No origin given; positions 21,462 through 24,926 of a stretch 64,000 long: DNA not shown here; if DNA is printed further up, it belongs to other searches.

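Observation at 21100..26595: [FeFe]-hydrogenase operon whose flavoprotein subunit ends in a complete GltD/NfnB-like NAD(P)H-FAD module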

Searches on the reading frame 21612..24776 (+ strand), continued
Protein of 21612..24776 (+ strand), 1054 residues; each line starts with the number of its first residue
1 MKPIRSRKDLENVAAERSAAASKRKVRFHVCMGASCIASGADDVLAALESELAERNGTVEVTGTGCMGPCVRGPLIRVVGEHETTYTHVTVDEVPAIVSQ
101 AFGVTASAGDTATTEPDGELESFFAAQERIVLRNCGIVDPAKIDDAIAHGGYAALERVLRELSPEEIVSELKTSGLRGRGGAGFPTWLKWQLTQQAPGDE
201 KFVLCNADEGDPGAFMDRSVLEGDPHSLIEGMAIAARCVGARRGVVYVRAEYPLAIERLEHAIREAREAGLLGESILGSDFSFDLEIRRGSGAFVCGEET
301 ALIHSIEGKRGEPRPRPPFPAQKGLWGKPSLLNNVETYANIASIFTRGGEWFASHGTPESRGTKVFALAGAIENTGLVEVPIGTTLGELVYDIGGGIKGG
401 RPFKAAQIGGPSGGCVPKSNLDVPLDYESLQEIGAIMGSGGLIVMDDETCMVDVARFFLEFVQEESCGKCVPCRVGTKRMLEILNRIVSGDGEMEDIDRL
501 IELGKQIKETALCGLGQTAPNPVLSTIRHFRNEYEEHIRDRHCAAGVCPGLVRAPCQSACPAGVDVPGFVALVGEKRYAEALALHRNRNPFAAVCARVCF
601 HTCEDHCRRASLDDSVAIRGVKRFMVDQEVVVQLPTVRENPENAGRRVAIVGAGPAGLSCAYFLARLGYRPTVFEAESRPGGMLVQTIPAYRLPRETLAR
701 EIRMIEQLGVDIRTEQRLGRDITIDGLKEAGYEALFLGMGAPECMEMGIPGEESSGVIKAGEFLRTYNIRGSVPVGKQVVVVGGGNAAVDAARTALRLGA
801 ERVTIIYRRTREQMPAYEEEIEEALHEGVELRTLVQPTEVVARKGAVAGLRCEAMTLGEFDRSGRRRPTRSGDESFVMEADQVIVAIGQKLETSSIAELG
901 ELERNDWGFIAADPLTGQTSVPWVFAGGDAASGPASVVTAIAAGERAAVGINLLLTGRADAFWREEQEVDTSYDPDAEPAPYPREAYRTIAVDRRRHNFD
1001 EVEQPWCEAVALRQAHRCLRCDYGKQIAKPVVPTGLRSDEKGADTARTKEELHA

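Call 77: search_protein_families(library=ncbifam, proteins=[P0209, P0221, P0122, P0130, P0141], max_evalue=1e-40)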
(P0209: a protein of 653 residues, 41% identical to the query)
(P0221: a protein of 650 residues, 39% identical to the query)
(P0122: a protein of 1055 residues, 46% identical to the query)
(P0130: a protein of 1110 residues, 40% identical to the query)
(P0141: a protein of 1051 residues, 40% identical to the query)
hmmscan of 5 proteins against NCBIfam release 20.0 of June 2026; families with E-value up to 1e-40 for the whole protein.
P0209 (653 aa): 13 families
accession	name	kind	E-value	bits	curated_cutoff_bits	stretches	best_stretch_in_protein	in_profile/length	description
NF009410.0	PRK12771.1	subfamily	9.2e-138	460.3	516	1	119-645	6-511/566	NAD(P)-binding protein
NF009454.0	PRK12814.1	equivalog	1.3e-131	440.1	916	1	163-645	101-572/657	putative NADPH-dependent glutamate synthase small subunit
NF009414.0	PRK12778.1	equivalog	1.9e-115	386.9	1103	1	154-570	327-749/752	bifunctional dihydroorotate dehydrogenase B NAD binding subunit/NADPH-dependent glutamate synthase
TIGR01316.1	gltA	equivalog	6.8e-109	364.6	471.75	1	163-570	35-449/449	NADPH-dependent glutamate synthase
NF009413.0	PRK12775.1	equivalog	7.4e-95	318.7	1895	1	154-575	329-759/1006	putative trifunctional 2-polyprenylphenol hydroxylase/glutamate synthase subunit beta/ferritin domain-containing protein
TIGR03315.1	Se_ygfK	equivalog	5.1e-92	308.9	835.3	1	161-582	442-849/1012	putative selenate reductase subunit YgfK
NF010590.0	PRK13984.1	equivalog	4e-87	292.8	946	1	161-571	193-607/611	putative oxidoreductase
TIGR01318.1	gltD_gamma_fam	subfamily_domain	7.8e-82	275.3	482.95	1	151-570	35-465/467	glutamate synthase, small subunit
NF009408.0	PRK12769.1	equivalog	2e-77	260.8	1003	1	146-571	220-652/659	formate-dependent uric acid utilization protein AegA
NF009415.0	PRK12779.1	equivalog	1.2e-71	241.8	1519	1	166-566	210-622/944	putative bifunctional glutamate synthase subunit beta/2-polyprenylphenol hydroxylase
NF009409.0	PRK12770.1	subfamily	6e-70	236.1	343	1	254-573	13-353/360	putative glutamate synthase subunit beta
NF009451.0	PRK12809.1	equivalog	3.2e-67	227.3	1154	1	164-564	217-628/639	formate-dependent uric acid utilization protein YgfT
TIGR01317.1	GOGAT_sm_gam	subfamily_domain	1.5e-62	212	447.7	1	150-572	36-480/485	glutamate synthase small subunit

P0221 (650 aa): 14 families
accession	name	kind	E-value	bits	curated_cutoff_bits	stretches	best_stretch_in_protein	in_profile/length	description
NF009454.0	PRK12814.1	equivalog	7.6e-142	473.9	916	1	164-642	100-572/657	putative NADPH-dependent glutamate synthase small subunit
NF009410.0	PRK12771.1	subfamily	3.6e-141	471.5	516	1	162-642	44-511/566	NAD(P)-binding protein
NF009414.0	PRK12778.1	equivalog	8.8e-118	394.6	1103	1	166-569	337-750/752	bifunctional dihydroorotate dehydrogenase B NAD binding subunit/NADPH-dependent glutamate synthase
TIGR01316.1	gltA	equivalog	3.3e-107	359.1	471.75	1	164-568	34-449/449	NADPH-dependent glutamate synthase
TIGR03315.1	Se_ygfK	equivalog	9.7e-99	331.1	835.3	1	166-646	445-890/1012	putative selenate reductase subunit YgfK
NF010590.0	PRK13984.1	equivalog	1e-90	304.7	946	1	168-569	198-607/611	putative oxidoreductase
TIGR01318.1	gltD_gamma_fam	subfamily_domain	8.3e-85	285.1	482.95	1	166-568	48-465/467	glutamate synthase, small subunit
NF009413.0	PRK12775.1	equivalog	1.2e-80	271.6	1895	1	165-569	338-755/1006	putative trifunctional 2-polyprenylphenol hydroxylase/glutamate synthase subunit beta/ferritin domain-containing protein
NF009408.0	PRK12769.1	equivalog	1.2e-80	271.5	1003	1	168-569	236-652/659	formate-dependent uric acid utilization protein AegA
NF009415.0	PRK12779.1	equivalog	7.3e-75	252.5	1519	1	169-567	211-625/944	putative bifunctional glutamate synthase subunit beta/2-polyprenylphenol hydroxylase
NF009451.0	PRK12809.1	equivalog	1e-66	225.6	1154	1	165-564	216-630/639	formate-dependent uric acid utilization protein YgfT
NF009409.0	PRK12770.1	subfamily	1.4e-66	225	343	1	254-569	14-351/360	putative glutamate synthase subunit beta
TIGR01317.1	GOGAT_sm_gam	subfamily_domain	2.6e-56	191.5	447.7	1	170-570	54-480/485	glutamate synthase small subunit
NF045663.1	diclust_near_Sec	equivalog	4.5e-54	183.8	530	0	165-356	17-201/759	pyridine nucleotide-disulfide oxidoreductase/dicluster-binding protein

P0122 (1055 aa): 17 families
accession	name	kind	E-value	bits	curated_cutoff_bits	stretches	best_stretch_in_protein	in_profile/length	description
NF009410.0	PRK12771.1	subfamily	5.2e-134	447.9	516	1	532-1046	5-511/566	NAD(P)-binding protein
TIGR01959.1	nuoF_fam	equivalog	2.7e-132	441.1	558.65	1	163-562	12-410/410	NADH-quinone oxidoreductase subunit NuoF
NF009454.0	PRK12814.1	equivalog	4.3e-130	435.1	916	1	550-1050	80-576/657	putative NADPH-dependent glutamate synthase small subunit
NF008436.0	PRK11278.1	equivalog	1.8e-103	346.9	749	1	162-569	24-433/448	NADH-quinone oxidoreductase subunit NuoF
NF010120.0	PRK13596.1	equivalog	1.3e-100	336.9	389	1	179-568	33-423/433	NADH-quinone oxidoreductase subunit NuoF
NF009414.0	PRK12778.1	equivalog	3.2e-100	336.5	1103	1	569-982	328-750/752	bifunctional dihydroorotate dehydrogenase B NAD binding subunit/NADPH-dependent glutamate synthase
TIGR01316.1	gltA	equivalog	7e-100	334.9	471.75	1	572-981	31-449/449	NADPH-dependent glutamate synthase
TIGR03315.1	Se_ygfK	equivalog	4.4e-95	319.1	835.3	1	578-1047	445-887/1012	putative selenate reductase subunit YgfK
NF010590.0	PRK13984.1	equivalog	1.5e-91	307.4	946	1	579-984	197-609/611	putative oxidoreductase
TIGR01318.1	gltD_gamma_fam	subfamily_domain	4.2e-86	289.4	482.95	1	565-981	35-465/467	glutamate synthase, small subunit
NF009408.0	PRK12769.1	equivalog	3.1e-78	263.5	1003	1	577-984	233-654/659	formate-dependent uric acid utilization protein AegA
NF009413.0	PRK12775.1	equivalog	3.6e-73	246.9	1895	1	568-985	329-758/1006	putative trifunctional 2-polyprenylphenol hydroxylase/glutamate synthase subunit beta/ferritin domain-containing protein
NF009409.0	PRK12770.1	subfamily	1.5e-71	241.3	343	1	669-985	12-354/360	putative glutamate synthase subunit beta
NF009451.0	PRK12809.1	equivalog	3.6e-69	233.7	1154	1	577-980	216-633/639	formate-dependent uric acid utilization protein YgfT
NF009415.0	PRK12779.1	equivalog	2.9e-67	227.4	1519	1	564-977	195-622/944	putative bifunctional glutamate synthase subunit beta/2-polyprenylphenol hydroxylase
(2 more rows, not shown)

P0130 (1110 aa): 15 families
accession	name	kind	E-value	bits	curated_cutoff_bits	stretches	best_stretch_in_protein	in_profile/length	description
NF009410.0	PRK12771.1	subfamily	2.4e-157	524.9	516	1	465-1036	11-561/566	NAD(P)-binding protein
NF009454.0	PRK12814.1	equivalog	1.7e-141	472.7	916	1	504-1027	101-625/657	putative NADPH-dependent glutamate synthase small subunit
NF009414.0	PRK12778.1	equivalog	3e-122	409.3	1103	1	498-908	330-750/752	bifunctional dihydroorotate dehydrogenase B NAD binding subunit/NADPH-dependent glutamate synthase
TIGR01316.1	gltA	equivalog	8.8e-112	374.2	471.75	1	499-907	28-449/449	NADPH-dependent glutamate synthase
TIGR03315.1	Se_ygfK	equivalog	5.6e-106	355.1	835.3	1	491-1039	434-942/1012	putative selenate reductase subunit YgfK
NF010590.0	PRK13984.1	equivalog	4.4e-98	329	946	1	505-911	196-610/611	putative oxidoreductase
TIGR01318.1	gltD_gamma_fam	subfamily_domain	3.4e-87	293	482.95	1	489-907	32-465/467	glutamate synthase, small subunit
NF009408.0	PRK12769.1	equivalog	3.2e-84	283.3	1003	1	499-908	227-652/659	formate-dependent uric acid utilization protein AegA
NF009413.0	PRK12775.1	equivalog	5.7e-79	266.1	1895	1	491-911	325-758/1006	putative trifunctional 2-polyprenylphenol hydroxylase/glutamate synthase subunit beta/ferritin domain-containing protein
NF009415.0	PRK12779.1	equivalog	2.5e-77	260.7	1519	1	491-903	190-622/944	putative bifunctional glutamate synthase subunit beta/2-polyprenylphenol hydroxylase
NF009409.0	PRK12770.1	subfamily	5.9e-74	249.3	343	1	587-910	9-353/360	putative glutamate synthase subunit beta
TIGR01317.1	GOGAT_sm_gam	subfamily_domain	1.3e-65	222.2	447.7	1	478-910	22-481/485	glutamate synthase small subunit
NF009451.0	PRK12809.1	equivalog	9.1e-65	219.1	1154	1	501-903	213-630/639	formate-dependent uric acid utilization protein YgfT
TIGR01959.1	nuoF_fam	equivalog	1.5e-54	185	558.65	0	112-276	8-176/410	NADH-quinone oxidoreductase subunit NuoF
NF045663.1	diclust_near_Sec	equivalog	3.6e-46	157.6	530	0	497-750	10-253/759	pyridine nucleotide-disulfide oxidoreductase/dicluster-binding protein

P0141 (1051 aa): 17 families
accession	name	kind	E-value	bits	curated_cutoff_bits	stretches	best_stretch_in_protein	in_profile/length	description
NF009410.0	PRK12771.1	subfamily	5.7e-110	368.5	516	1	522-1034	11-511/566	NAD(P)-binding protein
NF009454.0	PRK12814.1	equivalog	4.7e-104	349.1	916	1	549-1036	91-574/657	putative NADPH-dependent glutamate synthase small subunit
NF009414.0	PRK12778.1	equivalog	3.3e-87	293.5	1103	1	553-965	328-750/752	bifunctional dihydroorotate dehydrogenase B NAD binding subunit/NADPH-dependent glutamate synthase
TIGR01316.1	gltA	equivalog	1.1e-77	261.8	471.75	1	561-964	35-449/449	NADPH-dependent glutamate synthase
TIGR03315.1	Se_ygfK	equivalog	1.6e-70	237.7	835.3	1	562-960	445-835/1012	putative selenate reductase subunit YgfK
NF009413.0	PRK12775.1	equivalog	1.7e-70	238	1895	1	556-967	333-757/1006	putative trifunctional 2-polyprenylphenol hydroxylase/glutamate synthase subunit beta/ferritin domain-containing protein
TIGR01318.1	gltD_gamma_fam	subfamily_domain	2.3e-70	237.5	482.95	1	550-965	36-466/467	glutamate synthase, small subunit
TIGR01959.1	nuoF_fam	equivalog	4e-70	236.3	558.65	1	146-546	10-410/410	NADH-quinone oxidoreductase subunit NuoF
NF009408.0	PRK12769.1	equivalog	1.3e-68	231.7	1003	1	555-965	226-652/659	formate-dependent uric acid utilization protein AegA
NF010590.0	PRK13984.1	equivalog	9.2e-61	205.7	946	1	562-966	196-608/611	putative oxidoreductase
TIGR01317.1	GOGAT_sm_gam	subfamily_domain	4e-57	194.1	447.7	1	551-967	39-481/485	glutamate synthase small subunit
NF008436.0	PRK11278.1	equivalog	3e-54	184.6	749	1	144-554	21-434/448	NADH-quinone oxidoreductase subunit NuoF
NF009409.0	PRK12770.1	subfamily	4.2e-52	177.4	343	1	652-967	16-353/360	putative glutamate synthase subunit beta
NF010120.0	PRK13596.1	equivalog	3.4e-48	164.2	389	1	170-550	39-421/433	NADH-quinone oxidoreductase subunit NuoF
NF009451.0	PRK12809.1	equivalog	3.4e-45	154.5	1154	1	584-957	239-627/639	formate-dependent uric acid utilization protein YgfT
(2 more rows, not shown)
